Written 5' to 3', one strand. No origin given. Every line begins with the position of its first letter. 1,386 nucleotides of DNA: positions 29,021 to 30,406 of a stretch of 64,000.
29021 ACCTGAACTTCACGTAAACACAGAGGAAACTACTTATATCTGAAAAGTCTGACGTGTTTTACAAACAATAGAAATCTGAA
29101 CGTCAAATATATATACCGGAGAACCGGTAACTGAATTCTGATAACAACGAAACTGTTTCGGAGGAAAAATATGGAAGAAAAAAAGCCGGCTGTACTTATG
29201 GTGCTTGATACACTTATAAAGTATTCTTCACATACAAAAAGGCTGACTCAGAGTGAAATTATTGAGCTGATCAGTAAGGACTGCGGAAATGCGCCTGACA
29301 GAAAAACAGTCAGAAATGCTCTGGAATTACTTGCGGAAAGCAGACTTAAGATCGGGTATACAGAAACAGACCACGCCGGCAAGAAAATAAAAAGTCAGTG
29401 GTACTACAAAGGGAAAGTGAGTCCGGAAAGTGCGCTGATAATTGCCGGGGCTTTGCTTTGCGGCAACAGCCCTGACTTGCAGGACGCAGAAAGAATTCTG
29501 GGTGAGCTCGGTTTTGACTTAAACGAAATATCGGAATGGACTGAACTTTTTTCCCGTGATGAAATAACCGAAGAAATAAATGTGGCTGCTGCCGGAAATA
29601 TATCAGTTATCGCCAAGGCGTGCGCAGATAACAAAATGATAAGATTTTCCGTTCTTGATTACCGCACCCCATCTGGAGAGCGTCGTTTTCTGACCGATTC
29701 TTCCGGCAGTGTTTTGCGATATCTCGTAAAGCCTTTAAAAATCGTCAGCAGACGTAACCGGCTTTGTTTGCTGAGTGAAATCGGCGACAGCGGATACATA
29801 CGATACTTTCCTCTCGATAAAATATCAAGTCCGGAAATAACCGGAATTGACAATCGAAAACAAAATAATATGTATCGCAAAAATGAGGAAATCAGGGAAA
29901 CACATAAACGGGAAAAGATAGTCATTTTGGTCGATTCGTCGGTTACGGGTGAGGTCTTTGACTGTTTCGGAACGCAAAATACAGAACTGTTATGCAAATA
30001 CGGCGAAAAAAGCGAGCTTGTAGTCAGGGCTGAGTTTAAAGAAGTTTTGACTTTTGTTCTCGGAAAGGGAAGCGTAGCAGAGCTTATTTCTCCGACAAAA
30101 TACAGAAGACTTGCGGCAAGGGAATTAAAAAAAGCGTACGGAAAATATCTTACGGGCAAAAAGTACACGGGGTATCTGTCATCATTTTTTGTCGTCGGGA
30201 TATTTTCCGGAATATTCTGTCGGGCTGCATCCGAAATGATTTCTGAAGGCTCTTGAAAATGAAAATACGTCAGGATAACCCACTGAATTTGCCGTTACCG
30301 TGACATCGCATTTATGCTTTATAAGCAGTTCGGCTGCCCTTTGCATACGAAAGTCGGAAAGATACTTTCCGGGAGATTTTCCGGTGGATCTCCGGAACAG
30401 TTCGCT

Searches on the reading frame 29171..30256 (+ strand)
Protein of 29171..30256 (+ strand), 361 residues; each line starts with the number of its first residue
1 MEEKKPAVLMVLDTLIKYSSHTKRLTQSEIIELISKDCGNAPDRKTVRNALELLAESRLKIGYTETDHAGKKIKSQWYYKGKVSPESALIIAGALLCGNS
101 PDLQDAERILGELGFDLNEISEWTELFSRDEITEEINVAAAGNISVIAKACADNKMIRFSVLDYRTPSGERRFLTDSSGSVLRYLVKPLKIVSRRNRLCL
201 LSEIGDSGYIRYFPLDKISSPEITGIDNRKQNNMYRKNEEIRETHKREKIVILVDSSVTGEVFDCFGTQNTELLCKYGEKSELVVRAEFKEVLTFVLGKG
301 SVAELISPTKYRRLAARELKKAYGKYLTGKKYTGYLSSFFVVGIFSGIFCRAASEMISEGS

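Call 5: search_protein_families(library=pfam, proteins=[window:29171-30256:+])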
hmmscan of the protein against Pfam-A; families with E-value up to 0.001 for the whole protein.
window:29171-30256:+ (361 aa): 0 families

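Call 8: search_protein_families(library=pfam, proteins=[window:29171-30256:+], max_evalue=10)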
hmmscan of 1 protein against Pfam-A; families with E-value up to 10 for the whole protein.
window:29171-30256:+ (361 aa): 2 families
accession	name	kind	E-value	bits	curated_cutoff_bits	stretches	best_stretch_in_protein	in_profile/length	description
PF13280.12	WYL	-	0.001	19.5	21.8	1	144-222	3-69/70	WYL domain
PF22652.1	DUF7006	-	0.05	14.2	27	1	9-39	58-88/112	Family of unknown function (DUF7006)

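Call 9: search_protein_families(library=ncbifam, proteins=[window:29171-30256:+], max_evalue=10)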
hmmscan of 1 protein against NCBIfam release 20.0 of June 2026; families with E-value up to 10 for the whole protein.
window:29171-30256:+ (361 aa): 1 family
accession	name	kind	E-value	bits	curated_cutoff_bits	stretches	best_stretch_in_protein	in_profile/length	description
NF047447.1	Lepto_OmpL37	subfamily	0.053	13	150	1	182-253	137-204/228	adhesin OmpL37 family surface protein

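Call 10: find_homologous_proteins(query=window:29171-30253:+)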
Query window:29171-30253:+ (361 aa): 2 proteins with E <= 0.001 among 5033 candidates.
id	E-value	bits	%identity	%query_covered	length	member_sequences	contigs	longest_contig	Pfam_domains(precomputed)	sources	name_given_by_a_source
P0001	1.1e-214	730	99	93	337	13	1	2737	-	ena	-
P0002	9.7e-84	300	46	93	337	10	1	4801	PF13280.13,PF25583.2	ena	-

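Call 11: find_encoding_contigs(protein=window:29171-30256:+, flank=3000, max_places=10)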
Protein window:29171-30256:+ (361 aa): no gene with exactly this product is on record in the collection.

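Call 12: find_encoding_contigs(protein=P0001, flank=5000, max_places=10)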
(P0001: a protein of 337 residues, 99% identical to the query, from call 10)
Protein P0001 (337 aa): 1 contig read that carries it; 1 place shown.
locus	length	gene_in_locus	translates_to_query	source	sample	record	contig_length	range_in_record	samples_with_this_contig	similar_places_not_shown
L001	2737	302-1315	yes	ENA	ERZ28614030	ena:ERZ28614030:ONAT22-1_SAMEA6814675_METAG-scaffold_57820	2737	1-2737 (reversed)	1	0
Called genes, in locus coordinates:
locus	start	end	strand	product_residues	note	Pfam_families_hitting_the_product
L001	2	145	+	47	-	?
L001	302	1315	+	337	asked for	-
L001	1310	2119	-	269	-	PF02311:AraC_binding, PF00165:HTH_AraC, PF12833:HTH_18, PF00165:HTH_AraC (weak)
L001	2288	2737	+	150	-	?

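Call 13: find_encoding_contigs(protein=P0002, flank=5000, max_places=10)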
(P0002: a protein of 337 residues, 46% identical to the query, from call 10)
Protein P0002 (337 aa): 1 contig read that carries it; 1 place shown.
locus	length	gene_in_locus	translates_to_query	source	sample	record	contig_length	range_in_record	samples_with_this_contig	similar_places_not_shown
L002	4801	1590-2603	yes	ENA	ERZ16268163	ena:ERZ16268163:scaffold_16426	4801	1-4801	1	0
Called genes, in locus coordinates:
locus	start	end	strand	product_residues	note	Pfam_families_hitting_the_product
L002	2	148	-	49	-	?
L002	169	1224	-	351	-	PF00266:Aminotran_5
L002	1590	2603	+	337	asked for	PF13280:WYL (weak), PF25583:WCX (faint)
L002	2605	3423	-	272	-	PF02311:AraC_binding, PF00165:HTH_AraC (weak), PF12833:HTH_18, PF00165:HTH_AraC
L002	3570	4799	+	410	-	?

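Call 18: find_related_loci(query=A1, collection=genome_contigs, flank=3000)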
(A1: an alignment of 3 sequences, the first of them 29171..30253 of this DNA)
Query A1 (361 aa) in genome_contigs; peptide patterns used: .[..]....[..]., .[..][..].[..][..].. (x = any residue, [..] = any of these).
159 stretches matched a pattern; 1 encode a relative of the query (tblastn E <= 1e-3); 1 distinct loci.
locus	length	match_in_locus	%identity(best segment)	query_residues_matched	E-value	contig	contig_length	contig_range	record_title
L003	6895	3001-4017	46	1-339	9e-93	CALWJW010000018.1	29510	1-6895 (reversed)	MAG: uncultured Clostridia bacterium isolate BRZ_AN__bin107 genome assembly, contig: BRZ_AN__NODE_2395_length_29510_cov_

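Call 20: find_related_loci(query=A1, collection=metagenome_contigs, flank=3000)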
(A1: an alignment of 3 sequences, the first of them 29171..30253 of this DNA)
Query A1 (361 aa) in metagenome_contigs; peptide patterns used: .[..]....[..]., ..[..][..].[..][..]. (x = any residue, [..] = any of these).
374 stretches matched a pattern, but none encodes a relative of the query by tblastn (E <= 1e-3).

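Call 23: find_homologous_proteins(query=A1, max_evalue=0.01)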
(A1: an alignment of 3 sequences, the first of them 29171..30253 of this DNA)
Query A1 (3 sequences) (361 aa, profile of the alignment): 2 proteins with E <= 0.01 among 8000 candidates.
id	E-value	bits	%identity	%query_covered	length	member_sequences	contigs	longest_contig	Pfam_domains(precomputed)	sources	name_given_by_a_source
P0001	1.5e-205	700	99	93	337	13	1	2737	-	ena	-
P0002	3.8e-187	640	46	93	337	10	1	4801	PF13280.13,PF25583.2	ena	-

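Call 29: search_protein_representatives(alignment_id=A1)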
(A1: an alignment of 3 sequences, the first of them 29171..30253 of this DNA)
Query: 3 sequences, 337 profile positions. Proteins with E-value up to 0.001 (for the whole library): 524; up to 1e-10: 67; up to 1e-30: 17. The best 150 are listed.
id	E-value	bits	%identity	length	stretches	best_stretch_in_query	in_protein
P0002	1.2e-187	639.6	-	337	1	1-337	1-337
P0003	4.7e-51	190.6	-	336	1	1-335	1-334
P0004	1.5e-50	189.0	-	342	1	1-334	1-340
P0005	5.6e-47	177.2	-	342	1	7-336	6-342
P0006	5.8e-47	177.2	-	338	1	1-336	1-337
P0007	2.9e-46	174.8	-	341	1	1-336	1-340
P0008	8.1e-45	170.1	-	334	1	1-336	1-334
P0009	8.5e-42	160.2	-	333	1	1-331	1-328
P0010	9.1e-40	153.5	-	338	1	2-336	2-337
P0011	1.6e-37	146.1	-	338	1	10-334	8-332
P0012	1.0e-36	143.5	-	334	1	1-334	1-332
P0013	4.3e-35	138.1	-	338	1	1-334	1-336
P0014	2.2e-34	135.8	-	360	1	1-326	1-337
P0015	4.6e-33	131.4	-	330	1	1-333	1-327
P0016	4.9e-32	128.1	-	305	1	36-335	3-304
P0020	9.2e-29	117.3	-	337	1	1-334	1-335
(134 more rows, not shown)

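Call 32: find_homologous_proteins(query=A2, max_evalue=1e-10)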
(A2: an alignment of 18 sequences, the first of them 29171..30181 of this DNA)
Query A2 (18 sequences) (337 aa, profile of the alignment): 4 proteins with E <= 1e-10 among 8000 candidates.
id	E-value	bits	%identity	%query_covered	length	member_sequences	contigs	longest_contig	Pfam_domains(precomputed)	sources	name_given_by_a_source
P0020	1.8e-122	427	26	94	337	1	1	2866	PF25583.2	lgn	-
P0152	7.1e-117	408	30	100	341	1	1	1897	-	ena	-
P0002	5.0e-110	386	46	100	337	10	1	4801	PF13280.13,PF25583.2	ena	-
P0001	7.7e-108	379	99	100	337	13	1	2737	-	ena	-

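Call 33: find_encoding_contigs(protein=P0020, flank=3000)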
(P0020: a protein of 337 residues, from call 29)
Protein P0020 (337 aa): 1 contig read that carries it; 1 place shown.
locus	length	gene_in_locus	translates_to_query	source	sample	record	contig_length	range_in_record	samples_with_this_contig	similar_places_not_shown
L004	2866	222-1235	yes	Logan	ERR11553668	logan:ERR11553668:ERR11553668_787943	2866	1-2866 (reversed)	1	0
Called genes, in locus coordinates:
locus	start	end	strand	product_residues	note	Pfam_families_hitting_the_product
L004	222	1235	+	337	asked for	PF25583:WCX (weak)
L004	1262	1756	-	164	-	-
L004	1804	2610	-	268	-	PF02311:AraC_binding, PF00165:HTH_AraC, PF12833:HTH_18, PF00165:HTH_AraC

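Call 34: find_encoding_contigs(protein=P0152, flank=3000)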
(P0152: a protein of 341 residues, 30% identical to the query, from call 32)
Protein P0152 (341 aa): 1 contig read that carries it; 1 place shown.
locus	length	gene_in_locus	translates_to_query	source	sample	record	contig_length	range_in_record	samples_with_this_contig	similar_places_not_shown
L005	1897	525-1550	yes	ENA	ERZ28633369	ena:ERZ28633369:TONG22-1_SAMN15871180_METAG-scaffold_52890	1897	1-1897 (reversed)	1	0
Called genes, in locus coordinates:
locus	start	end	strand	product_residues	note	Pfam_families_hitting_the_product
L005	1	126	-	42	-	?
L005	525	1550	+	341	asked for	-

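Call 38: find_related_loci(query=A3, collection=metagenome_contigs, flank=2500)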
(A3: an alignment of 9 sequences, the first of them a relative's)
Query A3 (338 aa) in metagenome_contigs; peptide patterns used: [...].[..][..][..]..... (x = any residue, [..] = any of these).
23 stretches matched a pattern, but none encodes a relative of the query by tblastn (E <= 1e-3).

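Call 41: list_cluster_members(proteins=[P0001, P0002])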
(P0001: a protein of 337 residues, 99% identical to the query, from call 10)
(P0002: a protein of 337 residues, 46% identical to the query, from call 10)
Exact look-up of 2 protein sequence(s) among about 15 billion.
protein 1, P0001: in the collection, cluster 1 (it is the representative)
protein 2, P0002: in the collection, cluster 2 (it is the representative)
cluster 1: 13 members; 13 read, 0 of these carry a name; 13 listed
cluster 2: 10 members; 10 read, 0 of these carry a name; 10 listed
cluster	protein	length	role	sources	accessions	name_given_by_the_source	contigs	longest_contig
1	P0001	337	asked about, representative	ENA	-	-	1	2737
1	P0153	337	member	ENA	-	-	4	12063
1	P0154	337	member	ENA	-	-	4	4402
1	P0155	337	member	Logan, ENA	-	-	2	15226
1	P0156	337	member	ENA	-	-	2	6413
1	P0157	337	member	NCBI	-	-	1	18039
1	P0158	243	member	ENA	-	-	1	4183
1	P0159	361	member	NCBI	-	-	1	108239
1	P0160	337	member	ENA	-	-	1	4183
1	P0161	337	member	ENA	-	-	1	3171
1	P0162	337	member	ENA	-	-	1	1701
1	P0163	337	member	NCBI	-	-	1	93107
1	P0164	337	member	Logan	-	-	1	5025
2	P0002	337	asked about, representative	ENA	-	-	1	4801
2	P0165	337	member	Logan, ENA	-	-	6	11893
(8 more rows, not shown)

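Call 43: find_encoding_contigs(protein=P0161, flank=1500, max_places=10)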
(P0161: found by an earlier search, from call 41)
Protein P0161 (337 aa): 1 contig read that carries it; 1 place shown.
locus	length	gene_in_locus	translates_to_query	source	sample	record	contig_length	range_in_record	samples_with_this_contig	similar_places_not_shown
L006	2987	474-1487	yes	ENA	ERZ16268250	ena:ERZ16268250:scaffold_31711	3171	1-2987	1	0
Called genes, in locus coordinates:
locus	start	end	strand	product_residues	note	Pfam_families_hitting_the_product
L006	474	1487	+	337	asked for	-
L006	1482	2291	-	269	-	PF02311:AraC_binding, PF00165:HTH_AraC, PF12833:HTH_18, PF00165:HTH_AraC (weak)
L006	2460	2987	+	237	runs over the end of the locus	?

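Call 44: find_encoding_contigs(protein=P0164, flank=1500, max_places=10)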
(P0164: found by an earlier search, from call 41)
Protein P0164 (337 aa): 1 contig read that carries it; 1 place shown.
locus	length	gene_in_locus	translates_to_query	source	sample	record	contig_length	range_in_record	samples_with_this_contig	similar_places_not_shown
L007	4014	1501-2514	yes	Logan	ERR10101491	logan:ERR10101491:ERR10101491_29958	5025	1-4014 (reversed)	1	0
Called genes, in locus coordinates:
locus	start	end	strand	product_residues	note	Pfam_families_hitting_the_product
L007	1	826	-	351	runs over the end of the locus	PF00266:Aminotran_5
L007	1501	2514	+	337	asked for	-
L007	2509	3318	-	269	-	PF02311:AraC_binding, PF00165:HTH_AraC, PF12833:HTH_18, PF00165:HTH_AraC (weak)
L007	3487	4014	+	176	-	?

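Call 45: find_encoding_contigs(protein=P0155, flank=1500, max_places=10)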
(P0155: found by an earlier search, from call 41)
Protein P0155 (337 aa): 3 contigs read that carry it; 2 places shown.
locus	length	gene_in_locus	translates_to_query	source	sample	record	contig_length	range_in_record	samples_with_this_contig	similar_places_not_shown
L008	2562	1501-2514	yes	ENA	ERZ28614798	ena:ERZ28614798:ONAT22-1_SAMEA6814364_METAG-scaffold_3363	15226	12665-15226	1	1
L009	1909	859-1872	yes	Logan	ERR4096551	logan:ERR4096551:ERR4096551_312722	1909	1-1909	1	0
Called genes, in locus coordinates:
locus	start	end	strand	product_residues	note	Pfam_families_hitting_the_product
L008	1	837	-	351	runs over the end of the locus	PF00266:Aminotran_5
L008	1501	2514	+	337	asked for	-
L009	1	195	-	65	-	?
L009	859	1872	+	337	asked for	-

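Call 46: find_encoding_contigs(protein=P0153, flank=1500, max_places=10)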
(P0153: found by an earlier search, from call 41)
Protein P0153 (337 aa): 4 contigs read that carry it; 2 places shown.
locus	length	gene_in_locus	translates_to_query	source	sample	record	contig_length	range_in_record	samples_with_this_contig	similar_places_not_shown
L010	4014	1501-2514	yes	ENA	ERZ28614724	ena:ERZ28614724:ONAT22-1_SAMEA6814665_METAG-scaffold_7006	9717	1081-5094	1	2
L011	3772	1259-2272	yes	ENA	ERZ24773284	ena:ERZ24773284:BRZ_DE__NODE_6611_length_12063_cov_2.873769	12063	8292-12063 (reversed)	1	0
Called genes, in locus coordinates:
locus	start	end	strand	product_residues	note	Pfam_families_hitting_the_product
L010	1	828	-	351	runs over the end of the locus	PF00266:Aminotran_5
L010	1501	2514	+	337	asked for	-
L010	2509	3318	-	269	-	PF02311:AraC_binding, PF00165:HTH_AraC, PF12833:HTH_18, PF00165:HTH_AraC (weak)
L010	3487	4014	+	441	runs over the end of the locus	PF02056:Glyco_hydro_4, PF11975:Glyco_hydro_4C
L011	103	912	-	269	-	PF00534:Glycos_transf_1, PF13692:Glyco_trans_1_4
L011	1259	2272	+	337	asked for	-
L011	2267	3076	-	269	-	PF02311:AraC_binding, PF00165:HTH_AraC, PF12833:HTH_18, PF00165:HTH_AraC (weak)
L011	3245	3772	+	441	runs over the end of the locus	PF02056:Glyco_hydro_4, PF11975:Glyco_hydro_4C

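Call 56: find_encoding_contigs(protein=P0165, flank=1500, max_places=10)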
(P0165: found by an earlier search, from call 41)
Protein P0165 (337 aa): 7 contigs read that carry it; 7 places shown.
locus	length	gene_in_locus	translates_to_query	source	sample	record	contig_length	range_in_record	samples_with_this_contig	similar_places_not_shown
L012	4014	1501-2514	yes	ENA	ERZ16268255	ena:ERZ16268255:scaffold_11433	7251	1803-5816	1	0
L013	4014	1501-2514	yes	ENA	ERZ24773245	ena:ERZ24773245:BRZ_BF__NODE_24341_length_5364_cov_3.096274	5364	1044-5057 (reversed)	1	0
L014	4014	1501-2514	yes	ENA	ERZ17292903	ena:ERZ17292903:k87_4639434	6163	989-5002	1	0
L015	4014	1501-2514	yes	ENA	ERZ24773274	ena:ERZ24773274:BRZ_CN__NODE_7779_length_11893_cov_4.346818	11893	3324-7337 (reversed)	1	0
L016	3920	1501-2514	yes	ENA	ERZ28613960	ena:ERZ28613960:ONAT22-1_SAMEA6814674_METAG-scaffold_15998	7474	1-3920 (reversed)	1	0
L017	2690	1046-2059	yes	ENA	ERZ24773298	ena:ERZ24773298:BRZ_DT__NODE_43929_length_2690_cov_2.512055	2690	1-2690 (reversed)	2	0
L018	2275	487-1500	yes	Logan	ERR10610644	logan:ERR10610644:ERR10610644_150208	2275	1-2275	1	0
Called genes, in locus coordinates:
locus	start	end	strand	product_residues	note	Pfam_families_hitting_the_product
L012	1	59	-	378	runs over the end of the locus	PF00389:2-Hacid_dh, PF02826:2-Hacid_dh_C, PF03446:NAD_binding_2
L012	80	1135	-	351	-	PF00266:Aminotran_5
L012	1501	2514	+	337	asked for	PF13280:WYL (weak), PF25583:WCX (faint)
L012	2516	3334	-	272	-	PF02311:AraC_binding, PF00165:HTH_AraC (weak), PF12833:HTH_18, PF00165:HTH_AraC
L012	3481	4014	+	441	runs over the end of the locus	PF02056:Glyco_hydro_4, PF11975:Glyco_hydro_4C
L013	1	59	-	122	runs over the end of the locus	?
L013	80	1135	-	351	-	PF00266:Aminotran_5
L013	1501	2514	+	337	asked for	PF13280:WYL (weak), PF25583:WCX (faint)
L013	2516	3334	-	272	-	PF02311:AraC_binding, PF00165:HTH_AraC (weak), PF12833:HTH_18, PF00165:HTH_AraC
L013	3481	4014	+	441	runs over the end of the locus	PF02056:Glyco_hydro_4, PF11975:Glyco_hydro_4C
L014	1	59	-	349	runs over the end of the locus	?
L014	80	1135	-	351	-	PF00266:Aminotran_5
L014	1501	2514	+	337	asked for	PF13280:WYL (weak), PF25583:WCX (faint)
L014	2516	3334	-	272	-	PF02311:AraC_binding, PF00165:HTH_AraC (weak), PF12833:HTH_18, PF00165:HTH_AraC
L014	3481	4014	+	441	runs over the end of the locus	PF02056:Glyco_hydro_4, PF11975:Glyco_hydro_4C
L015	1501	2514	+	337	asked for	PF13280:WYL (weak), PF25583:WCX (faint)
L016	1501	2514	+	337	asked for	PF13280:WYL (weak), PF25583:WCX (faint)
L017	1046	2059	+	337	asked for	PF13280:WYL (weak), PF25583:WCX (faint)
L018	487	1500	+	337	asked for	PF13280:WYL (weak), PF25583:WCX (faint)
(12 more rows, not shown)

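Call 66: search_solved_structures(query=A2, max_evalue=0.01)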
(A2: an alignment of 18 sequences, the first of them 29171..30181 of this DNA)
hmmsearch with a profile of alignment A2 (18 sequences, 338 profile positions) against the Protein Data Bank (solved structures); distinct sequences matched with E-value up to 0.01: 0.

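Call 67: search_protein_families(library=pfam, alignment_id=A2, max_evalue=0.01)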
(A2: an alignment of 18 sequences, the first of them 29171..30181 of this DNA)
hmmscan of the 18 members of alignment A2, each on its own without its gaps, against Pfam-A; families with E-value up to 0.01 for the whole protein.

A. member 1, window:29171-30181:+ (337 aa): 1 family
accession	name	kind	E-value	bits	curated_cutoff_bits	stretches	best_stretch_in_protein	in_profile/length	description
PF13280.12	WYL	-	0.00086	19.7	21.8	1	144-222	3-69/70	WYL domain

B. families by the number of members that match (of 18 scanned): 5 families
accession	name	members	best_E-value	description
PF25583.1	WCX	17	1e-08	WCX domain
PF13280.12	WYL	7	7.2e-07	WYL domain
PF08461.16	HTH_12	1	0.0029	Ribonuclease R winged-helix domain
PF16902.11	FokI_D3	1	0.0073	FokI, D3 domain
PF25334.1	C2_GRDP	1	0.0098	C2 domain of glycine-rich domain-containing protein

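Call 75: predict_structure(alignment_id=A2)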
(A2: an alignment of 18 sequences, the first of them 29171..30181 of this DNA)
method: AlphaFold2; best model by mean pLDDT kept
length: 337 residues; sequences in the alignment: 18
mean_pLDDT: 76.6   pTM: 0.47
mean pLDDT of the five models: 76.6, 75.6, 75.4, 75.4, 74.0
residues with pLDDT >= 90: 66; 70-90: 167; 50-70: 71; < 50: 33
segments of 3 or more residues with pLDDT < 50: 1-3, 98-101, 127-131, 232-245, 333-337
pLDDT, mean of each block of 10 residues (from residue 1): 67 86 89 89 90 86 89 89 63 58 62 62 49 62 82 89 81 83 88 71 80 86 83 37 56 90 75 87 88 86 90 87 70 46
secondary structure, 60 per line:
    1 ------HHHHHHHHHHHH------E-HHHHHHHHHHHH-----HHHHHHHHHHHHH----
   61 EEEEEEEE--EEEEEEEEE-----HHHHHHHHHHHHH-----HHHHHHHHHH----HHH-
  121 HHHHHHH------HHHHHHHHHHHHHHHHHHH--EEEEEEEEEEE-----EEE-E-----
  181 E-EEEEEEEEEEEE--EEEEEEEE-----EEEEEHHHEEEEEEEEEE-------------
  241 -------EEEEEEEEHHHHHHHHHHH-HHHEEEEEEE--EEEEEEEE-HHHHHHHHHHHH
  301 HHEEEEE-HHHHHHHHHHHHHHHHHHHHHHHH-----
elements in order: H7-18 H27-38 H44-56 E61-68 E71-79 H85-97 H103-112 H121-127 H134-152 E155-165 E171-173 E183-194 E197-204 E210-214 E218-227 E248-255 H256-266 E271-277 E280-287 H289-302 E303-307 H309-332

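Call 77: fold_search(model_id=the predicted structure, library=pdb)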
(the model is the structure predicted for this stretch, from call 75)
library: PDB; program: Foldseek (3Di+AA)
matches with E <= 10: 846; with E <= 0.001: 32
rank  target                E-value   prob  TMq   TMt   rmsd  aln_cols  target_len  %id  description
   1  8tp8_D                6.8e-12  1.00  0.26  0.27  19.3       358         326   12  Structure of the C. crescentus WYL-activator, DriD, bound to ssDNA and cognate DNA (released 2023-11-29)
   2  9fnd_X                1.6e-11  1.00  0.26  0.26  17.9       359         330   14  Transcriptional activator PafBC bound to mycobacterial RNA polymerase (released 2025-02-12)
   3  8tpk_B                3.3e-11  1.00  0.28  0.29  17.1       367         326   13  P6522 crystal form of C. crescentus DriD-ssDNA-DNA complex (released 2023-11-29)
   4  8tpk_A                4.2e-11  1.00  0.25  0.27  20.1       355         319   13  P6522 crystal form of C. crescentus DriD-ssDNA-DNA complex (released 2023-11-29)
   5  8tp8_A                1.0e-10  1.00  0.25  0.26  20.1       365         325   13  Structure of the C. crescentus WYL-activator, DriD, bound to ssDNA and cognate DNA (released 2023-11-29)
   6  6sj9_A                1.2e-10  1.00  0.26  0.15  19.3       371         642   13  Proteasome accessory factor B/C (PafBC) of Arthrobacter aurescens (released 2019-10-16)
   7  8tp8_B                1.9e-10  1.00  0.27  0.28  17.3       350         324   12  Structure of the C. crescentus WYL-activator, DriD, bound to ssDNA and cognate DNA (released 2023-11-29)
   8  9fnd_Y                6.3e-10  1.00  0.28  0.29  16.1       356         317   14  Transcriptional activator PafBC bound to mycobacterial RNA polymerase (released 2025-02-12)
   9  6sj9_B                1.2e-09  1.00  0.24  0.14  18.0       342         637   13  Proteasome accessory factor B/C (PafBC) of Arthrobacter aurescens (released 2019-10-16)
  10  9pfv_Q                1.6e-09  1.00  0.26  0.27  17.0       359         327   14  The cryo-EM structure of C. crescentus DriD-ssDNA-RNAP-Sigma73-CCNA_03891/CCNA_01149 promoter transcription activation (released 2026-02-25)
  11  9pfq_Q                2.0e-09  1.00  0.26  0.26  17.9       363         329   12  The cryo-EM structure of C. crescentus DriD-ssDNA-RNAP-Sigma73-bapE promoter transcription activation complex (released 2026-02-25)
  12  9cu3_B                4.6e-09  1.00  0.23  0.37  15.7       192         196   15  Allosteric mechanism of DriD transcription activator (released 2025-04-23)
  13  7tzv_A                2.6e-08  1.00  0.23  0.38  15.0       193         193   13  Structure of DriD C-domain bound to 9mer ssDNA (released 2022-06-01)
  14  7tzv_M                8.7e-08  1.00  0.22  0.37  15.0       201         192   14  Structure of DriD C-domain bound to 9mer ssDNA (released 2022-06-01)
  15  9cu3_A                1.0e-07  1.00  0.24  0.38  14.9       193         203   14  Allosteric mechanism of DriD transcription activator (released 2025-04-23)
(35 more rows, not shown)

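Call 94: search_protein_families(library=padloc, proteins=[window:29171-30256:+], max_evalue=0.001)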
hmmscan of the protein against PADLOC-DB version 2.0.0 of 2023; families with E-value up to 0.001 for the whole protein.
window:29171-30256:+ (361 aa): 1 family
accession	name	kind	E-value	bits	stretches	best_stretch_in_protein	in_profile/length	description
PDLC01652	WYL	-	4.3e-10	38.1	1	140-322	16-161/162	"CAS-I,CAS-II,CAS-III,CAS-IV,CAS-V,CAS-VI; associated_signaling"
